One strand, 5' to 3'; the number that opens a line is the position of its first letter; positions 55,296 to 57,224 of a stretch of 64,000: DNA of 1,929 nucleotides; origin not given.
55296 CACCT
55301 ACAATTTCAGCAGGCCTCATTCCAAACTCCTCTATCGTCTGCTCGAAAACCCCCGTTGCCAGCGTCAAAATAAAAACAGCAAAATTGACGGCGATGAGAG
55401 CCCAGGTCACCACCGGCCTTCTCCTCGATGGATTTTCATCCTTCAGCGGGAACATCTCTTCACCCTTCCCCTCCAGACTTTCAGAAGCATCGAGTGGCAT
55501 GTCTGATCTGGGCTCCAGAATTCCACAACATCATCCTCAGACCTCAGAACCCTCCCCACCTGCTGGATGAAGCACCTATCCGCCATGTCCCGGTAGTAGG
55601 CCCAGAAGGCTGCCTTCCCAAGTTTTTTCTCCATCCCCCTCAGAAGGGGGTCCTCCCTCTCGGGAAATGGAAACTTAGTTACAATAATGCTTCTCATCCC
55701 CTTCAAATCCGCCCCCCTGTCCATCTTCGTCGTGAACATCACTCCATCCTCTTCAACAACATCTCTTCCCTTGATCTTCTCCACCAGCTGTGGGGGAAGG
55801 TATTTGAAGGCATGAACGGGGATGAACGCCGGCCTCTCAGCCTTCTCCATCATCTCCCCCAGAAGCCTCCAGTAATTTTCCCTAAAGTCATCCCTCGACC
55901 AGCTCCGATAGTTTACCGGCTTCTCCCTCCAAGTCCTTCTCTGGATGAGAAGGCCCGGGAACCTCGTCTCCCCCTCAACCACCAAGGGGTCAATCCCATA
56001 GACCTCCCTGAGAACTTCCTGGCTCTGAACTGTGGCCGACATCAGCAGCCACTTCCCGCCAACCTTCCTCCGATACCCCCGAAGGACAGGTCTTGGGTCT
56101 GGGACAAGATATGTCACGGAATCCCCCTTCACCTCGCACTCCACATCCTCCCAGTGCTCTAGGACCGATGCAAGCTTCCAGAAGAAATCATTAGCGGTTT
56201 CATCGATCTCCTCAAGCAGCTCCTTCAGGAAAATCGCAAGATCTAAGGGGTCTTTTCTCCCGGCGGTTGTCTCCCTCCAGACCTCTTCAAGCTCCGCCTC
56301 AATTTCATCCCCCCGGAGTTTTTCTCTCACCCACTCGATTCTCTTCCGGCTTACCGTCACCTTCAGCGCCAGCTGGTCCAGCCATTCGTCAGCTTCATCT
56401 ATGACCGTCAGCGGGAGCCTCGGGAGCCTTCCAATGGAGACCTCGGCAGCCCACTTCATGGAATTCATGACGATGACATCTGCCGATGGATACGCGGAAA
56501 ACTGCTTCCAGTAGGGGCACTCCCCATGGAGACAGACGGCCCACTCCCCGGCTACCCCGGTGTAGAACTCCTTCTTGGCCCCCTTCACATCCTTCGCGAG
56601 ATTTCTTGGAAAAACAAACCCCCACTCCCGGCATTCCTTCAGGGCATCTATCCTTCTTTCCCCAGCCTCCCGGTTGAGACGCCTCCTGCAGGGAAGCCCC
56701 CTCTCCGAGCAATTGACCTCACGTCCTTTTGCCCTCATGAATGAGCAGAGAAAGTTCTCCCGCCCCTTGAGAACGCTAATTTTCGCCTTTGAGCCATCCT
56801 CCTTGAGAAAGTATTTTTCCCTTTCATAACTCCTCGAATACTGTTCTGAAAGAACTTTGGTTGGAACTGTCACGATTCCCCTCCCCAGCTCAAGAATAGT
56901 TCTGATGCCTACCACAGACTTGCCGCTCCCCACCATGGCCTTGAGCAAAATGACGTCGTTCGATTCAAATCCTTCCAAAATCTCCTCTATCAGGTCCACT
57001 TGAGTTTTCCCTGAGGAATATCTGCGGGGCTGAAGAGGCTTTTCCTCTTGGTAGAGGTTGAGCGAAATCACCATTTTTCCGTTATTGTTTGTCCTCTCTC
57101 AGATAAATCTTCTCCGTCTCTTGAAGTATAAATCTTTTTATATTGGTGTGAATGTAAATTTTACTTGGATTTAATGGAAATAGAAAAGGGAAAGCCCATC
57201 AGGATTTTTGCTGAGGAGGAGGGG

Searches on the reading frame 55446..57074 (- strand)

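Call 59: search_protein_families(library=pfam, proteins=[window:55446-57074:-], max_evalue=0.00001)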
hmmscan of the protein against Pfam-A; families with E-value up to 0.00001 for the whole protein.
window:55446-57074:- (543 aa): 2 families
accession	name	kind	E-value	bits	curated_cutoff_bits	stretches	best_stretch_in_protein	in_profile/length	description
PF00270.35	DEAD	-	6.6e-10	39.4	26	0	25-85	4-67/167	DEAD/DEAH box helicase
PF13307.12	Helicase_C_2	-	1.3e-08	35.5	25.3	1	444-517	64-145/170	Helicase C-terminal domain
